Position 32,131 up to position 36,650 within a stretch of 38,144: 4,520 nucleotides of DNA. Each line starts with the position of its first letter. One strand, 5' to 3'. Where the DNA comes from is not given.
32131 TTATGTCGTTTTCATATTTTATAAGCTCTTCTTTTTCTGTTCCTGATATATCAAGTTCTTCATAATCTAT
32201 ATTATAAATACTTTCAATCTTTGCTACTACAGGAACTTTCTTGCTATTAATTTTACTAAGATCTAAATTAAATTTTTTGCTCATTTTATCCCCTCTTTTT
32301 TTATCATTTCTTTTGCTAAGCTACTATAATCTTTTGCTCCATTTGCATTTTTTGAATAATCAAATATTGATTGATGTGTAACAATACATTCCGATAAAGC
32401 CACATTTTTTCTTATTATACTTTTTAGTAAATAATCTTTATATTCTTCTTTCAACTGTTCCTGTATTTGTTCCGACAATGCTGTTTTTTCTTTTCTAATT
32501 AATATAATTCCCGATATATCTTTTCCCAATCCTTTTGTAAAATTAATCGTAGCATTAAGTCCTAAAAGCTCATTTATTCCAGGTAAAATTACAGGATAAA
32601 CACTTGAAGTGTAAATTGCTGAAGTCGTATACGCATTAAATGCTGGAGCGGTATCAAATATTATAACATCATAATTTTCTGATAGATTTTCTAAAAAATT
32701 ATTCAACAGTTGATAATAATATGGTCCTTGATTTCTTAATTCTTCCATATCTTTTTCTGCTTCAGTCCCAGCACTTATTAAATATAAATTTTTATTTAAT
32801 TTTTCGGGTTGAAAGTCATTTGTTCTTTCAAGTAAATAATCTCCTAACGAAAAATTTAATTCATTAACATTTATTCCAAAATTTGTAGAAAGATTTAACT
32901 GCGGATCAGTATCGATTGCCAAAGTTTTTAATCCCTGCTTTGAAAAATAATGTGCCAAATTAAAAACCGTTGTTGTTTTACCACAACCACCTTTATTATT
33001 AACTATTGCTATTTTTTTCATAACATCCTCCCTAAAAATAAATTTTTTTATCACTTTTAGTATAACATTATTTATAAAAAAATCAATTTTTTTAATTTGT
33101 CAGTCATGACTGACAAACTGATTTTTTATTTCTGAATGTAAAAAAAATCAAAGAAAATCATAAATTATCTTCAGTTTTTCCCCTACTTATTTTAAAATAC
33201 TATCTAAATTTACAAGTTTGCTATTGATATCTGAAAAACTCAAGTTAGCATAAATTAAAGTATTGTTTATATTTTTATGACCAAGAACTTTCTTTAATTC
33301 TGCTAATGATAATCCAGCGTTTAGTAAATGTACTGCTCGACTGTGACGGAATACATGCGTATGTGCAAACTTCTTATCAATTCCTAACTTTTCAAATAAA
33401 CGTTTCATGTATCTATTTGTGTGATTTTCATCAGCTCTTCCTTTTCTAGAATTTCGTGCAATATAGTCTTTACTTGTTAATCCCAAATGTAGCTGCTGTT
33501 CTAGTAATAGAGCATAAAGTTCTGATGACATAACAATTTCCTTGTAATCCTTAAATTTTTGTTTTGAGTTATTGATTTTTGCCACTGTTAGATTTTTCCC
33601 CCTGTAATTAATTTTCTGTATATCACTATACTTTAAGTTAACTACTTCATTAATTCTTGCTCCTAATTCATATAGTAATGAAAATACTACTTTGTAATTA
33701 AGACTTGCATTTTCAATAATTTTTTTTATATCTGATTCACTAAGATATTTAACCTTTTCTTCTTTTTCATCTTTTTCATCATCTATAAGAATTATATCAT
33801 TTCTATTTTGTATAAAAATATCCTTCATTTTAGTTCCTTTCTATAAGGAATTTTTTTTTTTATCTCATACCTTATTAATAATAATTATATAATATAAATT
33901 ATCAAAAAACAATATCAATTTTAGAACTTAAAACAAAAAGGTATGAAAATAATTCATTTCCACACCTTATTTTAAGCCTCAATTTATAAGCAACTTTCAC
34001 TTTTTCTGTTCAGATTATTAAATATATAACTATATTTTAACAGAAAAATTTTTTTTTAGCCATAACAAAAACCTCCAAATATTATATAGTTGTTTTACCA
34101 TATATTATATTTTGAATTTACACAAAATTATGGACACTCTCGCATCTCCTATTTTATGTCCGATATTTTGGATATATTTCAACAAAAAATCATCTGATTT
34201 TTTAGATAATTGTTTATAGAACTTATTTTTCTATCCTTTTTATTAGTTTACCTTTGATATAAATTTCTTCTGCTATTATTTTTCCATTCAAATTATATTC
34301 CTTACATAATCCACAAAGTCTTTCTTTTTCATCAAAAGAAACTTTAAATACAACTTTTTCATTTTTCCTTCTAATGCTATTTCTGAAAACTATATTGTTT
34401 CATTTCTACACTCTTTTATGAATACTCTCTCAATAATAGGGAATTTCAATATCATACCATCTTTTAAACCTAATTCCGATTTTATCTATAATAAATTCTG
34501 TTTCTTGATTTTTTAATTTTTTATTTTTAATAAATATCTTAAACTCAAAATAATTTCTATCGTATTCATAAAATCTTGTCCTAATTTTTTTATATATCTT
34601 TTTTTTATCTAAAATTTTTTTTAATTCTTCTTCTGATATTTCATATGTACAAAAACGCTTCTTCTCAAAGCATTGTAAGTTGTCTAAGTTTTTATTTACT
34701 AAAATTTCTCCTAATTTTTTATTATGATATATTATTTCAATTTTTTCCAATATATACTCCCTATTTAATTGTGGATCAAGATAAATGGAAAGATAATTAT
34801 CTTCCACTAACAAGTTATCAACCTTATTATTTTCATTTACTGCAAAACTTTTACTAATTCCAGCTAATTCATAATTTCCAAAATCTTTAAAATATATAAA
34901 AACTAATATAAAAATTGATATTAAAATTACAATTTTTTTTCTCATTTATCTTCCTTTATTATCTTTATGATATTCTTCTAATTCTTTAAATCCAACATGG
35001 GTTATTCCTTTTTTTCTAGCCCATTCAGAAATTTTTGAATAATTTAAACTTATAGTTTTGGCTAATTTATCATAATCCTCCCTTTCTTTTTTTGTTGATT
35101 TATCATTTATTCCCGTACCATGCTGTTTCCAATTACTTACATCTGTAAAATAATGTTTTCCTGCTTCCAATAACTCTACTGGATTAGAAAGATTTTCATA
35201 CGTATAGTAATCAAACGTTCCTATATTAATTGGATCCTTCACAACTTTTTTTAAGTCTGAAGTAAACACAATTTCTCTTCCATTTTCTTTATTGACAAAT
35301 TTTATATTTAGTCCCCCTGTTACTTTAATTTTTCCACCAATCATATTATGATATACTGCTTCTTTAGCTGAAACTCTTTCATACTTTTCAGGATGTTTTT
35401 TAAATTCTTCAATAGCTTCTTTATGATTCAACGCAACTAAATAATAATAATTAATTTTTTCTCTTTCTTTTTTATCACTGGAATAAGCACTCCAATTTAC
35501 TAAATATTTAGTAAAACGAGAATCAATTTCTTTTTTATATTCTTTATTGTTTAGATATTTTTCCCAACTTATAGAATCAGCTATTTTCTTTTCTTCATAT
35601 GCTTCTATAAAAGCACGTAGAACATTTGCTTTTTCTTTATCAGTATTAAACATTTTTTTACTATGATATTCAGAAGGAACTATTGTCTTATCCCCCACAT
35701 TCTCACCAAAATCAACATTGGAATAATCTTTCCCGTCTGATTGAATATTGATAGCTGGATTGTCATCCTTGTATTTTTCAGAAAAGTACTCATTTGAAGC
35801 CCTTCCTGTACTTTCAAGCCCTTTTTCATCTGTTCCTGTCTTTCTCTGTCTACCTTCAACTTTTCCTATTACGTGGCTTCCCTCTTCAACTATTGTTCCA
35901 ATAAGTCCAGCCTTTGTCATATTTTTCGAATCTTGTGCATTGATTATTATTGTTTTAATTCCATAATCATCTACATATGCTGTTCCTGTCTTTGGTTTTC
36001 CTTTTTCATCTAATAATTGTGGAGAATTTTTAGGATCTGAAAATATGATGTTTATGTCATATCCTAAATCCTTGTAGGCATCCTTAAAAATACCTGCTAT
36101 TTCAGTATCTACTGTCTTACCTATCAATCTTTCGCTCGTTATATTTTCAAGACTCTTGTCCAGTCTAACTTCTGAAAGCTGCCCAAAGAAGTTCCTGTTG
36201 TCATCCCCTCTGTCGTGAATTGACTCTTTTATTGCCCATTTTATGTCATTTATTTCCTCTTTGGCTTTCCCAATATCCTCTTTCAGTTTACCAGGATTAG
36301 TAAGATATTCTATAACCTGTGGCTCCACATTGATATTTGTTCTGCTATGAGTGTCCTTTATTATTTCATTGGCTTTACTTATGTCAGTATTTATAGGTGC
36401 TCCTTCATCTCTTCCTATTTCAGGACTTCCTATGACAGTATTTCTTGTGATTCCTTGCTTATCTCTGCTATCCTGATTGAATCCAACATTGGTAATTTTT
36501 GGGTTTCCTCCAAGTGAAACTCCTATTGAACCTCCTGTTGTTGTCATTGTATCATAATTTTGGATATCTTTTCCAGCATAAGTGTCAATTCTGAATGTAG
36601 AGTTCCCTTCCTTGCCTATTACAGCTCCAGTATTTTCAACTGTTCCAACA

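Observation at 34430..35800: Candidate novel toxin domain whose immunity partner is signal-peptide-bearing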

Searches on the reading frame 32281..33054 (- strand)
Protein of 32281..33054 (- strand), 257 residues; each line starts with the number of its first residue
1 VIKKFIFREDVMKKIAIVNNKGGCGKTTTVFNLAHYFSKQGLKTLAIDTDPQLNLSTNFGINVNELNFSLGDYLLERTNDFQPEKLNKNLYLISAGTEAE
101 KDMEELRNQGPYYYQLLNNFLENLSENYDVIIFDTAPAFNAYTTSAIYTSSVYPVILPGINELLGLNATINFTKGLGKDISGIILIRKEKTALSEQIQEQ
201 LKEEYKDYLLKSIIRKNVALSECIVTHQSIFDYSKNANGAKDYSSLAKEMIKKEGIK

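Call 7: search_protein_families(library=pfam, proteins=[window:32281-33054:-], max_evalue=1)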
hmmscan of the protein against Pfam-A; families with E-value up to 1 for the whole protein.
window:32281-33054:- (257 aa): 16 families
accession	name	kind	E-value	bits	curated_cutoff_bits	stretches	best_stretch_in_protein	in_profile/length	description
PF13614.12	AAA_31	-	2.3e-31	109.5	27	1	12-155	1-145/177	AAA domain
PF01656.29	CbiA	-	2.3e-22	79.7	25.4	1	15-229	1-124/125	CobQ/CobB/MinD/ParA nucleotide binding domain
PF02374.21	ArsA_ATPase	-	5.5e-12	45.9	24.3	1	14-138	2-135/305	Anion-transporting ATPase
PF06564.18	CBP_BcsQ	-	7.5e-12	45.7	21.3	1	12-248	1-231/234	Cellulose biosynthesis protein BcsQ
PF10609.15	ParA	-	1.4e-09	38.1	27.1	1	11-138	2-122/246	NUBPL iron-transfer P-loop NTPase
PF00142.24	Fer4_NifH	-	2.6e-08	34.1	25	2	14-57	2-43/271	4Fe-4S iron sulfur cluster binding proteins, NifH/frxC family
PF09140.17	MipZ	-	1.3e-06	28.4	20.7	1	15-138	3-110/262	ATPase MipZ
PF00448.28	SRP54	-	0.0002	21.5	22.7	1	22-50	10-38/196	SRP54-type protein, GTPase domain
PF04851.21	ResIII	-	0.0046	17.3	22.5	1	13-144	23-143/164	Type III restriction enzyme, res subunit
PF19842.5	YqeC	-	0.006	17.3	27.6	1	22-49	5-32/145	YqeC protein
PF21109.2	Stonustoxin_helical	-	0.032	14.8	27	1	73-123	38-90/96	Stonustoxin helical domain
PF20720.3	nSTAND3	-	0.048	13.8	27.2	1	14-49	18-52/155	Novel STAND NTPase 3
PF01076.25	Mob_Pre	-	0.069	13.4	25.5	1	186-253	48-113/196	Plasmid recombination enzyme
PF07755.17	DUF1611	-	0.083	12.7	25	1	12-62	12-62/201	Domain of unknown function (DUF1611_C) P-loop domain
PF25199.1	nSTAND_NTPase5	-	0.16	12.2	34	1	8-53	36-82/145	Novel STAND NTPase 5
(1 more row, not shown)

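Call 8: search_protein_families(library=ncbifam, proteins=[window:32281-33054:-], max_evalue=1)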
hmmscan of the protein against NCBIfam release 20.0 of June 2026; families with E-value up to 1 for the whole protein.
window:32281-33054:- (257 aa): 40 families (the best 25 are shown)
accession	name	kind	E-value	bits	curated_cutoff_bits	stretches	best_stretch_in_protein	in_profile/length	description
TIGR03453.1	partition_RepA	equivalog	2.8e-23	82.4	348.45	1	9-242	101-362/387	plasmid partitioning protein RepA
TIGR03371.1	cellulose_yhjQ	equivalog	1.9e-21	76.7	157.85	1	12-248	1-239/246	cellulose biosynthesis protein BcsQ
NF041546.1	ParA_partition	equivalog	2.9e-21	76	180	2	15-57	2-44/203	ParA family partition ATPase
TIGR01007.1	eps_fam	subfamily_domain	3e-16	59.6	108.05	1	7-157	12-156/204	polysaccharide biosynthesis tyrosine autokinase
TIGR01969.1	minD_arch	subfamily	1e-14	54.3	201.75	1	14-253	2-233/251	cell division ATPase MinD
NF010443.0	PRK13869.1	subfamily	6.3e-14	51.6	446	1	12-235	121-372/405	plasmid-partitioning protein RepA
NF033200.1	F430_CfbC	exception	5.3e-12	45.7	402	2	121-254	107-242/260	Ni-sirohydrochlorin a,c-diamide reductive cyclase ATP-dependent reductase subunit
TIGR00345.1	GET3_arsA_TRC40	subfamily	4.1e-11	42.9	135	2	19-62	3-46/299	TRC40/GET3/ArsA family transport-energizing ATPase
NF041283.1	PrgP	equivalog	9e-10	38.3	400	1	15-155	5-150/297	ParA superfamily DNA segregation protein PrgP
NF010259.0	PRK13705.1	equivalog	5.7e-09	35.4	725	2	116-234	223-352/388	plasmid-partitioning protein SopA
NF041136.1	MrpORP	equivalog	2.2e-08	33.8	450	1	10-137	3-124/365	iron-sulfur cluster carrier protein MrpORP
TIGR01968.1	minD_bact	equivalog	2.2e-08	33.8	212.9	1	15-149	4-133/261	septum site-determining protein MinD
TIGR03029.1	EpsG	equivalog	4e-08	32.7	313.8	1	10-150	101-235/274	chain length determinant protein tyrosine kinase EpsG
NF009702.0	PRK13231.1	equivalog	6.4e-08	32.1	427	1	11-253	1-241/264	nitrogenase reductase-like protein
TIGR01287.1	nifH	equivalog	1e-07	31.6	394.35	2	13-54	1-41/275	nitrogenase iron protein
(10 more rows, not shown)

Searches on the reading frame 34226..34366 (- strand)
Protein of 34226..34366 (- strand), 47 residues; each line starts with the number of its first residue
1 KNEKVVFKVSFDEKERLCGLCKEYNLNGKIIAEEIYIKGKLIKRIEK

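Call 108: search_protein_families(library=pfam, proteins=[window:34226-34366:-], max_evalue=0.1)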
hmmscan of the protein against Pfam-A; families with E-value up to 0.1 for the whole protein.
seq(47 aa): 1 family
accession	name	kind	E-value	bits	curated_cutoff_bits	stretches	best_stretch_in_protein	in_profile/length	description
PF07661.19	MORN_2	-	0.0019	18.6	29.6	1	18-37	2-21/22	MORN repeat variant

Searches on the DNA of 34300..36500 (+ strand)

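Call 32: search_dna_similar(query=window:34300-36500:+, collection=plasmids, mode=near, max_rows=10)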
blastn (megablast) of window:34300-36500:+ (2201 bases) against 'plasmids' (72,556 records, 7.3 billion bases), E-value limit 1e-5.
Records with a match: 2; places in all: 3; records where one place covers at least 80% of the query: 0.
Best place of each record, by identity: 80-90% 1; 60-80% 1.
By first word of the organism name: Leptotrichia 2.
By predicted mobility (MOB-suite, as given by PLSDB): non-mobilizable 2.
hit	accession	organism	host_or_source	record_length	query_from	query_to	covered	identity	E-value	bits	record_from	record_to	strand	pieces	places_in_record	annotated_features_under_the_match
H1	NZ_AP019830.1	Leptotrichia wadei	-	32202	1877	2198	15%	79.6%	9e-57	230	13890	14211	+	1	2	hypothetical protein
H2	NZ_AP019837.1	Leptotrichia wadei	-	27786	1995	2077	4%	88.0%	3e-17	99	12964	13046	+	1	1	hemagglutinin repeat-containing protein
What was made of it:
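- Tried and rejected: A megablast against PLSDB plasmids found only 4-15 % coverage, in the conserved pre-toxin part of two L. wadei plasmids (call 32).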

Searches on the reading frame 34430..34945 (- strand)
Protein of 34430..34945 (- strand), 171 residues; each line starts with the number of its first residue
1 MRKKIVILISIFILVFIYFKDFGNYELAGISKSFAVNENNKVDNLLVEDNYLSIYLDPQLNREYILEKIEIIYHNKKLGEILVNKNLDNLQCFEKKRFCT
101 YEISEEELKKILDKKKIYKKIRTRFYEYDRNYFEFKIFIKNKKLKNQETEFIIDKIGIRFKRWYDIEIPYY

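Call 7: search_protein_families(library=pfam, proteins=[window:34430-34945:-], max_evalue=1)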
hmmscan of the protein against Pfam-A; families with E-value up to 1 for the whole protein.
window:34430-34945:- (171 aa): 1 family
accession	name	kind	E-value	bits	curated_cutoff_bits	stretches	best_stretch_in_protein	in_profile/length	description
PF03857.18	Colicin_im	-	0.051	14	25.8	1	4-57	65-115/138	Colicin immunity protein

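Call 8: search_protein_families(library=ncbifam, proteins=[window:34430-34945:-], max_evalue=1)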
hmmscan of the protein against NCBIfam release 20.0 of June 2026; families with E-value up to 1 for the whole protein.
window:34430-34945:- (171 aa): 2 families
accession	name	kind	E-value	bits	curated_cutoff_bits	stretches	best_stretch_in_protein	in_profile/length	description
NF053729.1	c-di-GMP_motif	domain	0.041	13.7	38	0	75-86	28-39/53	cyclic di-GMP-binding domain-containing protein, MshE-related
NF042413.1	NGO_0222_fam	subfamily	0.047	14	38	1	2-36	4-38/74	NGO_0222 family membrane protein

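Call 11: search_solved_structures(query=window:34430-34945:-, max_evalue=10)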
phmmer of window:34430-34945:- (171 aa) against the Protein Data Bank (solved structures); distinct sequences matched with E-value up to 10: 1.
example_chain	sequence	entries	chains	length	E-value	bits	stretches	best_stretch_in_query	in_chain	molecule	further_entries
9ygm_SA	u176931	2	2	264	1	12.8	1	55-122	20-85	40S ribosomal protein eS1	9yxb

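Call 14: find_homologous_proteins(query=window:34430-34945:-, max_evalue=0.01)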
Query window:34430-34945:- (171 aa): 15 proteins with E <= 0.01 among 321 candidates.
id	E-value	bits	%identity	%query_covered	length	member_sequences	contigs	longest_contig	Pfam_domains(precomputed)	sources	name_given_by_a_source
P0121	2.6e-101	355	99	100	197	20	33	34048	-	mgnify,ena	mgnify:CR=1 FL=1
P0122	8.2e-101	353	99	100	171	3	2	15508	-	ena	-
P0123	7.2e-100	350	98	100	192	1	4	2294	-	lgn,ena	-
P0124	7.3e-100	350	98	100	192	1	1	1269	-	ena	-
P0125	7.3e-100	350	98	100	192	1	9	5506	-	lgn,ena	-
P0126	7.3e-100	350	98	100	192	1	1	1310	-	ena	-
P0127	2.3e-99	348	98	100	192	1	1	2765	-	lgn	-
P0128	2.9e-99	348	98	100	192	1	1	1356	-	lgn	-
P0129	3.1e-99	348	97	100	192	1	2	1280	-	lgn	-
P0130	2.4e-78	280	78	100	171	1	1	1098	-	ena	-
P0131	2.5e-78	280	77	100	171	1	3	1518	-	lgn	-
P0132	2.7e-78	280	77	100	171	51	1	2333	-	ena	-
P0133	1.3e-77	278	76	100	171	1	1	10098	-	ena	-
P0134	6.9e-51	191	61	96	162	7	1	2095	-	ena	-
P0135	4.3e-29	120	98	29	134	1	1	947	-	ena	-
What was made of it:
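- Checked: The ORF has 15 database homologues at 61-99 % identity (call 14).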

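Call 106: find_encoding_contigs(protein=P0121, flank=4000, max_places=4)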
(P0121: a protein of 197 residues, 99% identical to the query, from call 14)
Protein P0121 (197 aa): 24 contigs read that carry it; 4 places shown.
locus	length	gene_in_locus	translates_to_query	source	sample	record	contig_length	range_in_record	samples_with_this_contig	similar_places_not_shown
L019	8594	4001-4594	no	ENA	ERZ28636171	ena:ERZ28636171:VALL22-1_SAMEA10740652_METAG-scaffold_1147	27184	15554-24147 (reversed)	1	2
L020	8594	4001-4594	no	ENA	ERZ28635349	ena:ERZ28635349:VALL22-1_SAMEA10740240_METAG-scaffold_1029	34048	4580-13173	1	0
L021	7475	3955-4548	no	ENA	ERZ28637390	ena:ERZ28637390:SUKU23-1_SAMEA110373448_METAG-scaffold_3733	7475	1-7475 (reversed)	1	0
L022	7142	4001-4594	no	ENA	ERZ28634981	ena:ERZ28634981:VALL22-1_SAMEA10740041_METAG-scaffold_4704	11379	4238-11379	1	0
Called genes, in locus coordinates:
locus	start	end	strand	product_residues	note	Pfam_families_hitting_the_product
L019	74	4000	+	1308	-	PF13332:Fil_haemagg_2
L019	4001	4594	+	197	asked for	-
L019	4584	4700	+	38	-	-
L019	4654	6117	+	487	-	-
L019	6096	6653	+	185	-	-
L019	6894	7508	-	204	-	PF00239:Resolvase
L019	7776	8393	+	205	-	-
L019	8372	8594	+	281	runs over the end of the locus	PF08843:AbiEii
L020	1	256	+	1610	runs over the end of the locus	?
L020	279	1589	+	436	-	PF13644:DKNYY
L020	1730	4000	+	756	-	PF13332:Fil_haemagg_2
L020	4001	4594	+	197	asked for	-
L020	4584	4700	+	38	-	-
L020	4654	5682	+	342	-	-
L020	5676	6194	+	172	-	-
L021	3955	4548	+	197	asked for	-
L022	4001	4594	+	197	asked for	-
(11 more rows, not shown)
